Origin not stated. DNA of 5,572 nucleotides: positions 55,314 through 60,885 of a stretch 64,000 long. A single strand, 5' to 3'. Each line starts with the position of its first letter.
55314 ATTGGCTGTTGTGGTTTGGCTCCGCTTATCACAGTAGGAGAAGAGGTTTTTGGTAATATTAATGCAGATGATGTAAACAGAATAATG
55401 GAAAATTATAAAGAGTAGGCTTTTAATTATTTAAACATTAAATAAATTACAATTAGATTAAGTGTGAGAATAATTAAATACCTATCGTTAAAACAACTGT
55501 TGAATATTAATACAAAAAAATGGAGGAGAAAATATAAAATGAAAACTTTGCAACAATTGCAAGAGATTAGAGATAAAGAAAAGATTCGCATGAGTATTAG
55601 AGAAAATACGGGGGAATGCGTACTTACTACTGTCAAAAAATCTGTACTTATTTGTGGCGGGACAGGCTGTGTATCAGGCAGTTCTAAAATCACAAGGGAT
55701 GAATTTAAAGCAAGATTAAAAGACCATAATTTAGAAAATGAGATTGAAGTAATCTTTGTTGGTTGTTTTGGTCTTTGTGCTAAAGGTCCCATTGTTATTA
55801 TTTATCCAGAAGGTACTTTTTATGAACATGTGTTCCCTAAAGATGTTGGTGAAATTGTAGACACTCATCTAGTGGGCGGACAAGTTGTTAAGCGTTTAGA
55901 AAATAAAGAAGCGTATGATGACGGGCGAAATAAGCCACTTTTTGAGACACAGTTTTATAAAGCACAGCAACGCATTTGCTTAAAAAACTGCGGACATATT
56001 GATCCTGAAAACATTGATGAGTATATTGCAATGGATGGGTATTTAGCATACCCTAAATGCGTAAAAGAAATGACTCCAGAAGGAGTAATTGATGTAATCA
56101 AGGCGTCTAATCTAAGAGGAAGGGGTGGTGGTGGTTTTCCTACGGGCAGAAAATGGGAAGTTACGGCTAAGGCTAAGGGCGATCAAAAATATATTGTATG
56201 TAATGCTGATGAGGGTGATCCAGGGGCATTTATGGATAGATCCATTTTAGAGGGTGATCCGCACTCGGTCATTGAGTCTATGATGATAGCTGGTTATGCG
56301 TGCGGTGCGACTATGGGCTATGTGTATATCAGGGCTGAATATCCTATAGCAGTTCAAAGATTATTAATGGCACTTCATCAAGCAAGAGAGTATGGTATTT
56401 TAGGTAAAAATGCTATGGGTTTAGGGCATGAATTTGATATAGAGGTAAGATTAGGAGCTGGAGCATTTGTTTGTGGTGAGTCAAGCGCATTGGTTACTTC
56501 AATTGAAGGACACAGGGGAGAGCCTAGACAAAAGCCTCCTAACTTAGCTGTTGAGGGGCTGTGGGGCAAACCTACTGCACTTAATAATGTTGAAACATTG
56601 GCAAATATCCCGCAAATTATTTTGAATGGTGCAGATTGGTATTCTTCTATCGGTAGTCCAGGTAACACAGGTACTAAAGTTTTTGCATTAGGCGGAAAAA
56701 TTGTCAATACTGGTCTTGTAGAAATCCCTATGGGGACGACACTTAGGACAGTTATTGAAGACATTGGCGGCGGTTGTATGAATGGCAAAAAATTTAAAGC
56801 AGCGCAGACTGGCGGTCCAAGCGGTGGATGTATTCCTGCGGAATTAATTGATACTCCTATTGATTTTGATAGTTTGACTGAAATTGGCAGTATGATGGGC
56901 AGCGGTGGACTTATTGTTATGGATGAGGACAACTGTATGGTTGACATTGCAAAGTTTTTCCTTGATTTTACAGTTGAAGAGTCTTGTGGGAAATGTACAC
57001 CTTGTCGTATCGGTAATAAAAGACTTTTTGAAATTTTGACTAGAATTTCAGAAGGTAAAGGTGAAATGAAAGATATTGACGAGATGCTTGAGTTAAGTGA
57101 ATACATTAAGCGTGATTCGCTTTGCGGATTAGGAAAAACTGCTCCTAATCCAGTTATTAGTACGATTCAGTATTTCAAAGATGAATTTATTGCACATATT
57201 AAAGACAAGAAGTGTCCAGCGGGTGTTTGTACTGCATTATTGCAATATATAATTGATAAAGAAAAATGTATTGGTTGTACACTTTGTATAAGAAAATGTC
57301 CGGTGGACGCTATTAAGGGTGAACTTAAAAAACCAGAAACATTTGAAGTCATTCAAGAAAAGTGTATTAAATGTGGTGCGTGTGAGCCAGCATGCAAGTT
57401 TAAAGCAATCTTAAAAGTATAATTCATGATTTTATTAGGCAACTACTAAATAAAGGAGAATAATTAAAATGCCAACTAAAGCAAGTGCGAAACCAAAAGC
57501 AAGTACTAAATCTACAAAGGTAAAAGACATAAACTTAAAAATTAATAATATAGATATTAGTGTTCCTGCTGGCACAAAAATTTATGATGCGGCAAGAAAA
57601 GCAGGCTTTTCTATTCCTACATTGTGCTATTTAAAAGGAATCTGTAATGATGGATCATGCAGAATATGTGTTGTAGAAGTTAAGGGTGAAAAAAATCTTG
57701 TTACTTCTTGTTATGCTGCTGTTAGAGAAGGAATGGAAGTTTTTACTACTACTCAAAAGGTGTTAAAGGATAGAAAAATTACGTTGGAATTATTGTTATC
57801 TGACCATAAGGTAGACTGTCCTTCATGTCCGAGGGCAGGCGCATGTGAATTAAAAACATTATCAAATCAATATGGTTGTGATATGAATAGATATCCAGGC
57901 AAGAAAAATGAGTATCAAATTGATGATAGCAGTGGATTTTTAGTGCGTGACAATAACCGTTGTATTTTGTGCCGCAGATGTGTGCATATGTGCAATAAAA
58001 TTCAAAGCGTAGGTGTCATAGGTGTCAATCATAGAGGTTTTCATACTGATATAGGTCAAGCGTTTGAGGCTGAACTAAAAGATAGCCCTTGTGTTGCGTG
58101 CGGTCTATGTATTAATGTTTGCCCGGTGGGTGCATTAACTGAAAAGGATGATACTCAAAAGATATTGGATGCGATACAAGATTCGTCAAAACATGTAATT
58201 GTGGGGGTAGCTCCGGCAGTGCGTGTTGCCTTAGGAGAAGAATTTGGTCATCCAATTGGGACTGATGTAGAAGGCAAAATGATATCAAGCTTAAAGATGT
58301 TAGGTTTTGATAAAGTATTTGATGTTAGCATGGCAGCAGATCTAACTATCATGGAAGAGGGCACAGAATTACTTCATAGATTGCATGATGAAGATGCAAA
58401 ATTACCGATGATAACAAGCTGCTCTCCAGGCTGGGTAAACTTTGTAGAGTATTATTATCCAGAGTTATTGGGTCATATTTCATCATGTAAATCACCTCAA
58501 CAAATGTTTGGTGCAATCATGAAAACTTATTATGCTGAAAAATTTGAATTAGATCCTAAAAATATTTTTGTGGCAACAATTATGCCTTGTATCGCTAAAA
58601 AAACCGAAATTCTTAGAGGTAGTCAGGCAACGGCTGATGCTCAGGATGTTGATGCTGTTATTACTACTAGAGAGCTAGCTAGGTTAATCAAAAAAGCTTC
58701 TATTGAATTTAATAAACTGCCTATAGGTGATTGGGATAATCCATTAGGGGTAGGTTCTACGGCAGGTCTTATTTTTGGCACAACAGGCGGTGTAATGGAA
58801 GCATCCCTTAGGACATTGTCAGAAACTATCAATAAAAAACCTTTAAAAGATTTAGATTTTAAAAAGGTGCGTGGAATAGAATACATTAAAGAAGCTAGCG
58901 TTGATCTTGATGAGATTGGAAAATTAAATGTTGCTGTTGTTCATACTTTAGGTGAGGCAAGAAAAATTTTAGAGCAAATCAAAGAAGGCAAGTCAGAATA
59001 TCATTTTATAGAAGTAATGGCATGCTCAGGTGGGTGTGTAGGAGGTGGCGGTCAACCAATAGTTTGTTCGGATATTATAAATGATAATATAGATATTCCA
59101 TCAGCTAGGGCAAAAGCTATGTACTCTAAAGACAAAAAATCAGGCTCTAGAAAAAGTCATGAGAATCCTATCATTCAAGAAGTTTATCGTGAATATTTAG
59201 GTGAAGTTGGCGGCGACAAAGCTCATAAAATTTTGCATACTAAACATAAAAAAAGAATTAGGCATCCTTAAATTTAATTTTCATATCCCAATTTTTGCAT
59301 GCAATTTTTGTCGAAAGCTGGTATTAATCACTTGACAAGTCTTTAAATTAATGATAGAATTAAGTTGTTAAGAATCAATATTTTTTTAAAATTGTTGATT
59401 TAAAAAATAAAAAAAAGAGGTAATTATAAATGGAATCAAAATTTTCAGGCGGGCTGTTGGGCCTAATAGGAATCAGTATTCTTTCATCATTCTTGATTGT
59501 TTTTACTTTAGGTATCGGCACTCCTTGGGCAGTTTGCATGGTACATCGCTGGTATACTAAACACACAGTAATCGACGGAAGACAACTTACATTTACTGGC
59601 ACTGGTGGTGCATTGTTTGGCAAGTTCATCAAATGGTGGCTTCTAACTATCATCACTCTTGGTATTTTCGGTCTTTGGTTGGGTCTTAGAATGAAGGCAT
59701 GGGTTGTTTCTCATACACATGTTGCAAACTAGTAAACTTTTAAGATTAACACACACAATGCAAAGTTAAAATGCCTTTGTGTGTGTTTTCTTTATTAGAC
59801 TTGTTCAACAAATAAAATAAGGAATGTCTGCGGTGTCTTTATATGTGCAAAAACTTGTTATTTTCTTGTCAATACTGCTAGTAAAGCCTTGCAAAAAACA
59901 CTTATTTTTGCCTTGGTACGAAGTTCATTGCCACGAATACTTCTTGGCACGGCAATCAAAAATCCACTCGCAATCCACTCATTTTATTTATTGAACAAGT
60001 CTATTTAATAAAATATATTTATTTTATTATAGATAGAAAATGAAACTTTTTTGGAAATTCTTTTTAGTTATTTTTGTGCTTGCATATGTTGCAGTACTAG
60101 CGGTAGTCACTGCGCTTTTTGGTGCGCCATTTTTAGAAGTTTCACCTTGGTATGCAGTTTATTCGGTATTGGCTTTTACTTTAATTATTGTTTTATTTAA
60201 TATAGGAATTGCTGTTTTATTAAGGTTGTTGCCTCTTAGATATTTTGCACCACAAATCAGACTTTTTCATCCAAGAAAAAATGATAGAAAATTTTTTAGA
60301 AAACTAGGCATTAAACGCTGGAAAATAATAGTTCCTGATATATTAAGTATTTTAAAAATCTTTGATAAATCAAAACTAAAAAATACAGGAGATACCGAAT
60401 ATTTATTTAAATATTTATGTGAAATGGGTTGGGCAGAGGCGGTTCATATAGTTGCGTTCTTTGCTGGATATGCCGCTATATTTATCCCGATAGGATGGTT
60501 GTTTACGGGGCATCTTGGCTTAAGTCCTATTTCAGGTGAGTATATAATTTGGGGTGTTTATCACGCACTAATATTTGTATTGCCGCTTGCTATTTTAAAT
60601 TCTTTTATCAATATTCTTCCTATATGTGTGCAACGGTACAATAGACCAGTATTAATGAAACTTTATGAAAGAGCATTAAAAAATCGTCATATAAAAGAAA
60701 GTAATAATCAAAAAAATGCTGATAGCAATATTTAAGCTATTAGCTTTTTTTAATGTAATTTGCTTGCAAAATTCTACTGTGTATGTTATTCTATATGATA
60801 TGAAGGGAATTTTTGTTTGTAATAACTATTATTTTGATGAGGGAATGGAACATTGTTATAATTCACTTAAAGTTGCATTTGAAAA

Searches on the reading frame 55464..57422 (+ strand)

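Call 48: search_protein_families(library=pfam, proteins=[window:55464-57422:+], max_evalue=0.00001)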
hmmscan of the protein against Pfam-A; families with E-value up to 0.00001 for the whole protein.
window:55464-57422:+ (652 aa): 9 families
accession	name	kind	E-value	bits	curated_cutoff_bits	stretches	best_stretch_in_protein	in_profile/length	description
PF01512.22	Complex1_51K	-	2.5e-43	148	31.2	1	212-383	1-149/150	Nuo51 FMN-binding domain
PF10589.14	NADH_4Fe-4S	-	1.7e-32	111.5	23.5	1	494-578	1-85/85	NADH-ubiquinone oxidoreductase-F iron-sulfur binding region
PF00037.32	Fer4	-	2.3e-11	43.5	21.1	2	595-618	1-24/24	4Fe-4S binding domain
PF13237.11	Fer4_10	-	3.9e-08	33.5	25.5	1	596-644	3-52/53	4Fe-4S dicluster domain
PF14697.11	Fer4_21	-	4.2e-08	33.6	35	1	596-646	2-53/59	4Fe-4S dicluster domain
PF12838.12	Fer4_7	-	8.3e-08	33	27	1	601-648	1-52/52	4Fe-4S dicluster domain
PF12797.12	Fer4_2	-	1.4e-07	31.4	24.5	0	596-614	4-22/22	4Fe-4S binding domain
PF13187.11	Fer4_9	-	3.6e-07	30.6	27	1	601-648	1-51/52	4Fe-4S dicluster domain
PF12837.12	Fer4_6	-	6e-07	29.6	25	0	597-617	4-24/24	4Fe-4S binding domain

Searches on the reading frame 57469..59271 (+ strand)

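Call 48: search_protein_families(library=pfam, proteins=[window:57469-59271:+], max_evalue=0.00001)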
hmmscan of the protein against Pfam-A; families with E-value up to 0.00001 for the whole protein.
window:57469-59271:+ (600 aa): 8 families
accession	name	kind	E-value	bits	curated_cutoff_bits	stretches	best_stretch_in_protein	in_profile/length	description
PF02906.19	Fe_hyd_lg_C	-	4.2e-94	315.2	22.1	1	241-527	1-245/245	Iron only hydrogenase large subunit, C-terminal domain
PF02256.22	Fe_hyd_SSU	-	2.3e-20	72.8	24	1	545-596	5-56/56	Iron hydrogenase small subunit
PF13510.11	Fer2_4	-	1.1e-18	67.5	22.8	1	20-95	3-81/82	2Fe-2S iron-sulfur cluster binding domain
PF10588.14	NADH-G_4Fe-4S_3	-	1.9e-13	50.1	27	1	102-139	1-38/40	NADH-ubiquinone oxidoreductase-G iron-sulfur binding region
PF22117.2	Fer4_Nqo3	-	2.8e-11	43.9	27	1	161-224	7-67/67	NADH-quinone oxidoreductase subunit 3, ferredoxin-like domain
PF12838.12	Fer4_7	-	5.1e-08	33.7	27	1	164-222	1-52/52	4Fe-4S dicluster domain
PF14697.11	Fer4_21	-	1.5e-07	31.9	35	1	161-222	4-56/59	4Fe-4S dicluster domain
PF00037.32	Fer4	-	7.8e-06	25.9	21.1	0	208-224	8-24/24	4Fe-4S binding domain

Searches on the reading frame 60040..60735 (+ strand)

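Call 48: search_protein_families(library=pfam, proteins=[window:60040-60735:+], max_evalue=0.00001)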
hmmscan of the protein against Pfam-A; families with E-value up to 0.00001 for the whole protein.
window:60040-60735:+ (231 aa): 1 family
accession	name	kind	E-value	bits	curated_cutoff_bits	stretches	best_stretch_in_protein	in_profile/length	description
PF18927.5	CrtO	-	2.6e-15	57.3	27.3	1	76-211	5-123/123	Glycosyl-4,4'-diaponeurosporenoate acyltransferase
